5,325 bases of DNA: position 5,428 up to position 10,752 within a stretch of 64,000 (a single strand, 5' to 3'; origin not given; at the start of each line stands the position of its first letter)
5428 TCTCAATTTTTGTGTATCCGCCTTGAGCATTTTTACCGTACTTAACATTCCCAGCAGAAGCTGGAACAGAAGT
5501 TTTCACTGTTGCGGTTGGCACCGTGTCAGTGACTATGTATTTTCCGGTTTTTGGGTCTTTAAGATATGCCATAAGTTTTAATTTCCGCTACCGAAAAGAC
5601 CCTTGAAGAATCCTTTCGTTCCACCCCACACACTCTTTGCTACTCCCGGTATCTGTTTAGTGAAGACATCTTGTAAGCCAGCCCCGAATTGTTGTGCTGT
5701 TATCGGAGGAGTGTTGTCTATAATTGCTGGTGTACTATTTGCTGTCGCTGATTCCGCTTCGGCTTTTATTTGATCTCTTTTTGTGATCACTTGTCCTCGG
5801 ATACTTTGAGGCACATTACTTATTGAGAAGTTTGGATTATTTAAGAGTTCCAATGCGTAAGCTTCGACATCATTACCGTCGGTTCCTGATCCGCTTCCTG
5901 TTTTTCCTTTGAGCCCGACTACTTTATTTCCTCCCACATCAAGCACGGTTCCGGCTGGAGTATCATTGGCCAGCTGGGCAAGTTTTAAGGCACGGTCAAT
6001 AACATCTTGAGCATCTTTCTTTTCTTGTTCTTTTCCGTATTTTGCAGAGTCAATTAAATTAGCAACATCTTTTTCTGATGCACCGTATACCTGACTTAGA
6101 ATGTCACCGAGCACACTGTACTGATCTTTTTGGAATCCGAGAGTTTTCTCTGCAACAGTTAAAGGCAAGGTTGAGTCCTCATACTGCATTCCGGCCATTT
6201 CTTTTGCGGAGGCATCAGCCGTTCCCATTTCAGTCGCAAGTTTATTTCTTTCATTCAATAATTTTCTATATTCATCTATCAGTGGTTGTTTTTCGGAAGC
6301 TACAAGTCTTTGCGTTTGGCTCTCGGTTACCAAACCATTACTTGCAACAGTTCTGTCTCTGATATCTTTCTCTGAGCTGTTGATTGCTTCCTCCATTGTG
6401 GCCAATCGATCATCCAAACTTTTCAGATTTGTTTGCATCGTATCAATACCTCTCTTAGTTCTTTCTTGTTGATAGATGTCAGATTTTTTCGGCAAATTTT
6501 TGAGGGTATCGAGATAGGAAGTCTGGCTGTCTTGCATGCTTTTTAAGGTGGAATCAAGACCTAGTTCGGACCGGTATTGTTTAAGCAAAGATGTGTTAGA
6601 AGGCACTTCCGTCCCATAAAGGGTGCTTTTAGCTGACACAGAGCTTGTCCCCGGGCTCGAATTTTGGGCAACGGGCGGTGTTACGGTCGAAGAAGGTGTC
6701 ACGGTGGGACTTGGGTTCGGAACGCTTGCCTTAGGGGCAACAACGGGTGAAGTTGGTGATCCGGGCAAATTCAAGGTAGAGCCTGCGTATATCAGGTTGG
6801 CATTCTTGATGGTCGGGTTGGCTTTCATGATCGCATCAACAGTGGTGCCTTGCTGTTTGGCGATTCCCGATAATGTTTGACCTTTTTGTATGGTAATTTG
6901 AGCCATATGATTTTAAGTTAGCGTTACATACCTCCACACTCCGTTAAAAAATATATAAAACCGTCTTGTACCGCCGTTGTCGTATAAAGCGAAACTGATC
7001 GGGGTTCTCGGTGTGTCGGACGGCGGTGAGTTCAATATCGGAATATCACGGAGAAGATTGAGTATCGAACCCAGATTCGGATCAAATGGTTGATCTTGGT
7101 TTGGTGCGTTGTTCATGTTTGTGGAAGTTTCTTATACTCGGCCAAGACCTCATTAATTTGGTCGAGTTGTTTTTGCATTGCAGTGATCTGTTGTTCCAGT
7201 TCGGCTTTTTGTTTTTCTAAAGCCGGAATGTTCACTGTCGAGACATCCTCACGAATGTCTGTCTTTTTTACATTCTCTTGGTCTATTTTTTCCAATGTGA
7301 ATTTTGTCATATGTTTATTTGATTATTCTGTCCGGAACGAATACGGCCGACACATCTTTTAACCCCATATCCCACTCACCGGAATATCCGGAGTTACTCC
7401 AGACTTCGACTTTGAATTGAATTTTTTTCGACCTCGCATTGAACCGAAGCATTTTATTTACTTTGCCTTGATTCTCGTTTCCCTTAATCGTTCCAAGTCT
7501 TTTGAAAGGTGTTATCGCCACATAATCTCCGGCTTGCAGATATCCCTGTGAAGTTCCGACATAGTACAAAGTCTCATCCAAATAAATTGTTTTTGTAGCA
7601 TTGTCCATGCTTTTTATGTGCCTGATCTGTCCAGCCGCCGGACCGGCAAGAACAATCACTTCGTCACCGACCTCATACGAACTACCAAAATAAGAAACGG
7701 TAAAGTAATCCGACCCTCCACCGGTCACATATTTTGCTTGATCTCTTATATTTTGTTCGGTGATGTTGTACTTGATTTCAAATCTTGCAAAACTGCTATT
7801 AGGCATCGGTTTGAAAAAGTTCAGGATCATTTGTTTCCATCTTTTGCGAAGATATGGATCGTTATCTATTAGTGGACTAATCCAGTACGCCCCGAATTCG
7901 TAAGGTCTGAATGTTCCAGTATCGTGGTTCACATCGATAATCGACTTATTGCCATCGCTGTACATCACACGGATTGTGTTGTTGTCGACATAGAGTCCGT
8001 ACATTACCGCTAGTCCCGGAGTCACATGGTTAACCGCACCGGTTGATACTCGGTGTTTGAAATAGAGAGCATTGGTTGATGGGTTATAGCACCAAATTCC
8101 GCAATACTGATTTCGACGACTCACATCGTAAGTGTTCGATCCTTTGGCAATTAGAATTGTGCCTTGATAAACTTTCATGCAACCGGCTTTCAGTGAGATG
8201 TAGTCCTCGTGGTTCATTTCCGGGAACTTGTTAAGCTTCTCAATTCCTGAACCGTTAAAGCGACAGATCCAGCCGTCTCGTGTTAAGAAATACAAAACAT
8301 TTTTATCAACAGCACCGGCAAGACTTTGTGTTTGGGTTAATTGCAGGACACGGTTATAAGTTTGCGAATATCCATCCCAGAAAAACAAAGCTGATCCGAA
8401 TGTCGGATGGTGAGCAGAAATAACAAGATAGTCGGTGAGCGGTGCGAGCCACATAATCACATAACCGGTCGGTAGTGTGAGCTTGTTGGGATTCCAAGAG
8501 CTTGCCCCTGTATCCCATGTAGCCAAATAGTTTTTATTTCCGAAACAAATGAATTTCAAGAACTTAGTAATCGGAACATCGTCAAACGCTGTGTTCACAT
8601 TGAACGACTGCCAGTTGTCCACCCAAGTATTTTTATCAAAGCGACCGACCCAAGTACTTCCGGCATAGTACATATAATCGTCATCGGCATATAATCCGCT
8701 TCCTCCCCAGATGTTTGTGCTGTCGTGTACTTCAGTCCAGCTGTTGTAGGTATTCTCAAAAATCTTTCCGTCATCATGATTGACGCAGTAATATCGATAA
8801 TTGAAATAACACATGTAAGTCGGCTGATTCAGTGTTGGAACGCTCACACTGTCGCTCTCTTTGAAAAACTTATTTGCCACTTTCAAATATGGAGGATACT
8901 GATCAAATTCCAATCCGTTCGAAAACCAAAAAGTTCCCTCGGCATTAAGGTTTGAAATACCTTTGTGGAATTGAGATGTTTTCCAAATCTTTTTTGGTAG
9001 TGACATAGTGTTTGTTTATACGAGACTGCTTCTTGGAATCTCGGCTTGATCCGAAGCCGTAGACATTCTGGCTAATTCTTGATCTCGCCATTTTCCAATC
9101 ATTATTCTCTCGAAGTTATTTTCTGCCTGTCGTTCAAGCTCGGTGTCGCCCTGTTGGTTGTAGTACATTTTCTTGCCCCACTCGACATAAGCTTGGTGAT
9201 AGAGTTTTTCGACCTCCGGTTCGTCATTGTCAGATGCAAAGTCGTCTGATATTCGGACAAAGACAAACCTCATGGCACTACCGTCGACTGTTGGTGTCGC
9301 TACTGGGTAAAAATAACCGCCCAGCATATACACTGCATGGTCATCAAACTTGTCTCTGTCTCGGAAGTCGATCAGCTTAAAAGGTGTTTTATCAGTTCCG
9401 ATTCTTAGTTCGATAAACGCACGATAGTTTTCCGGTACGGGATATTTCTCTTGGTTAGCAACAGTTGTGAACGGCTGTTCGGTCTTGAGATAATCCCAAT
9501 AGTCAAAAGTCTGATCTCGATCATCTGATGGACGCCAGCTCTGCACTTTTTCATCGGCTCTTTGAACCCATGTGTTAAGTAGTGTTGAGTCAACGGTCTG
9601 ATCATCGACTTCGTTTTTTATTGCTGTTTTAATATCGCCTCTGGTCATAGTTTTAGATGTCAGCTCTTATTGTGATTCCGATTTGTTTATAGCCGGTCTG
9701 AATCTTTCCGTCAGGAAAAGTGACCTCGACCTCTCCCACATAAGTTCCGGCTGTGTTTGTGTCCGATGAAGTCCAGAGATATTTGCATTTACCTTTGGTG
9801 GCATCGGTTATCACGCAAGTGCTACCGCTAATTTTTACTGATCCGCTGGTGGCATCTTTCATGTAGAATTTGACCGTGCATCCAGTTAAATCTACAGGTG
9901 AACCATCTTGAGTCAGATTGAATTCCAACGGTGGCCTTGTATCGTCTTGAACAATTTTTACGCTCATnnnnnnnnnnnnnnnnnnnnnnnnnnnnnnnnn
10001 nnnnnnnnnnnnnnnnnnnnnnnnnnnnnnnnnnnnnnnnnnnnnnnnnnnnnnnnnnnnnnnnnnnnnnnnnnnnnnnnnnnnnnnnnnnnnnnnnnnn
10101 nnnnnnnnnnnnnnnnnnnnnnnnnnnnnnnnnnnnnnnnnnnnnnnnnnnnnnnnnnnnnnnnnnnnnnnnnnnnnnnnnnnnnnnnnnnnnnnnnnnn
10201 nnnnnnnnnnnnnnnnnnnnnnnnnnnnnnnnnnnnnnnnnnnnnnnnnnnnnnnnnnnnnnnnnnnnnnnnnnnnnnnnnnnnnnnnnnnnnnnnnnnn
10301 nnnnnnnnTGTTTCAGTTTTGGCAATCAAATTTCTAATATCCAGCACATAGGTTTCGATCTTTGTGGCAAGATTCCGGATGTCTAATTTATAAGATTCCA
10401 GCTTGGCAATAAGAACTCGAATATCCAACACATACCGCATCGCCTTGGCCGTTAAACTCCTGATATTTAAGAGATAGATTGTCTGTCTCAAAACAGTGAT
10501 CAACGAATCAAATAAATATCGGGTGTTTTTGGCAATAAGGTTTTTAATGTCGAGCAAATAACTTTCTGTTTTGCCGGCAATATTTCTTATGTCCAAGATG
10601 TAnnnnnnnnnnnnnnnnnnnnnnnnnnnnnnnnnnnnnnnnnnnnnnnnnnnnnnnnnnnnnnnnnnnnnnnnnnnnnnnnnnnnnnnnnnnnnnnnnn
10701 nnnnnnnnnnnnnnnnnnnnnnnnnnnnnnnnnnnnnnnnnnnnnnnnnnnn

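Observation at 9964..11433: Tail-fibre gene made of about 28 near-perfect 42-bp (14-aa) tandem repeats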

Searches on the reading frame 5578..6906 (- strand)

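Call 7: search_protein_families(library=pfam, proteins=[window:5578-6906:-], max_evalue=0.01)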
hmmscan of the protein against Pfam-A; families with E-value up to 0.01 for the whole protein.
window:5578-6906:- (442 aa): 1 family
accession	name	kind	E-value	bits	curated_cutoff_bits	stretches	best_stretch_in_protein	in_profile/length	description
PF01476.26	LysM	-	9.8e-13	48.3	20.9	1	4-48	1-43/43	LysM domain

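Call 8: search_protein_families(library=phrogs, proteins=[window:5578-6906:-], max_evalue=0.01)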
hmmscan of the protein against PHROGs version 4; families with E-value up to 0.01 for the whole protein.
window:5578-6906:- (442 aa): 8 families
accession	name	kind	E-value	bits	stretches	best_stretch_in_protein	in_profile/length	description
phrog_4602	-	other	2.3e-12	48.3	1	4-94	37-122/220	transglycosylase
phrog_380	-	lysis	3.8e-09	37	1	5-52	187-239/309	endolysin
phrog_7348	-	lysis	4e-09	34.9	1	4-112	2107-2214/2564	endolysin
phrog_291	-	lysis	1.4e-06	28.4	1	3-52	431-479/509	endolysin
phrog_14642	-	lysis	1.9e-06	28.5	1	4-59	29-81/215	endolysin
phrog_13545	-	unknown function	9.8e-05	22.7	1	3-44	274-314/323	-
phrog_2742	-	lysis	0.00019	22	1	4-47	268-310/318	endolysin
phrog_33758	-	unknown function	0.0021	18.9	1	6-46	25-65/173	-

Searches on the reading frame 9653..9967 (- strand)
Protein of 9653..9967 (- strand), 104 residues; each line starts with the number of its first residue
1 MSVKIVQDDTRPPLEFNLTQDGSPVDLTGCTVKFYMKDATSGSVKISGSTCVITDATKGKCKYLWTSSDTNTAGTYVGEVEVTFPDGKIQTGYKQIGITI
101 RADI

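Call 7: search_protein_families(library=pfam, proteins=[window:9653-9967:-], max_evalue=0.01)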
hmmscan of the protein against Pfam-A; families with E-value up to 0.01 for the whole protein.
window:9653-9967:- (104 aa): 2 families
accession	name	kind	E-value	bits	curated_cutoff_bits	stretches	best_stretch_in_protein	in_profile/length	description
PF10651.15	BppU_N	-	1.2e-12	48.1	23.1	1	7-91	26-108/142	BppU N-terminal domain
PF08428.16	Rib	-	0.00021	22.3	27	1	60-87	35-63/76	Rib domain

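Call 8: search_protein_families(library=phrogs, proteins=[window:9653-9967:-], max_evalue=0.01)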
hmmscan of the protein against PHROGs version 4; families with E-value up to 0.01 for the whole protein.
window:9653-9967:- (104 aa): 8 families
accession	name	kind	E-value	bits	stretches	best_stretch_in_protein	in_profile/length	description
phrog_1084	-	unknown function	9.2e-14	52.6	1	14-91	22-102/123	unknown function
phrog_3639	-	tail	6.5e-08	33.1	1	16-104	38-124/474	minor tail protein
phrog_1627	-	unknown function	5.4e-07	29.7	1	20-90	51-120/567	-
phrog_5240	-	tail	8.7e-06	25.6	1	1-92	18-109/670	tail fiber protein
phrog_16573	-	unknown function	0.00018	22.2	1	4-83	22-98/163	-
phrog_1898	-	lysis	0.00063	20.6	1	26-94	51-122/147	lysis determining protein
phrog_10512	-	head and packaging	0.00098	19.4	1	12-76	30-96/444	virion structural protein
phrog_6183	-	tail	0.0021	17.9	1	21-64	45-88/381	minor tail protein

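Call 96: search_solved_structures(query=window:9653-9967:-, max_evalue=1)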
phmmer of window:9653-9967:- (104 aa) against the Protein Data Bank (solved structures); distinct sequences matched with E-value up to 1: 4.
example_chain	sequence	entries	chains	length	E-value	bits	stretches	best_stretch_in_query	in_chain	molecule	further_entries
8yke_A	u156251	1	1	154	0.00016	25.1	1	61-88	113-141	YSIRK signal domain/LPXTG anchor domain surface protein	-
6s5y_A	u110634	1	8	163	0.00081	22.8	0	48-91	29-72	Group B streptococcal R4 surface protein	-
6s5z_A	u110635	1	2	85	0.16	15.4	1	53-98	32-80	Surface protein R28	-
5j3u_A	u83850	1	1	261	0.48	13.9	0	44-82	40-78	Protein Kinase A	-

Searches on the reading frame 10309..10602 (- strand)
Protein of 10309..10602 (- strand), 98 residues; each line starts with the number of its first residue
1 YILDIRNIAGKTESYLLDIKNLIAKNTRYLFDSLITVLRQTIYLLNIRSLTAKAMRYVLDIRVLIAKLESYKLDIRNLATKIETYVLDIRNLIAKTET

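Call 91: predict_structure(alignment_id=A3)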
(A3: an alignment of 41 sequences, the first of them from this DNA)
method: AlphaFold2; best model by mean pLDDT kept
length: 98 residues; sequences in the alignment: 41
mean_pLDDT: 43.3   pTM: 0.32
mean pLDDT of the five models: 43.3, 42.3, 41.1, 38.7, 37.4
residues with pLDDT >= 90: 0; 70-90: 0; 50-70: 5; < 50: 93
segments of 3 or more residues with pLDDT < 50: 1-12, 14-82, 84-88, 90-94
pLDDT, mean of each block of 10 residues (from residue 1): 39 43 40 43 42 43 45 43 48 48
secondary structure, 60 per line:
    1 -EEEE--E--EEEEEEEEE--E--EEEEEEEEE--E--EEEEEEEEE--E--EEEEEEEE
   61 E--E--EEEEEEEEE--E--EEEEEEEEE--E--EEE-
elements in order: E2-5 E11-19 E25-33 E39-47 E53-61 E67-75 E81-89 E95-97
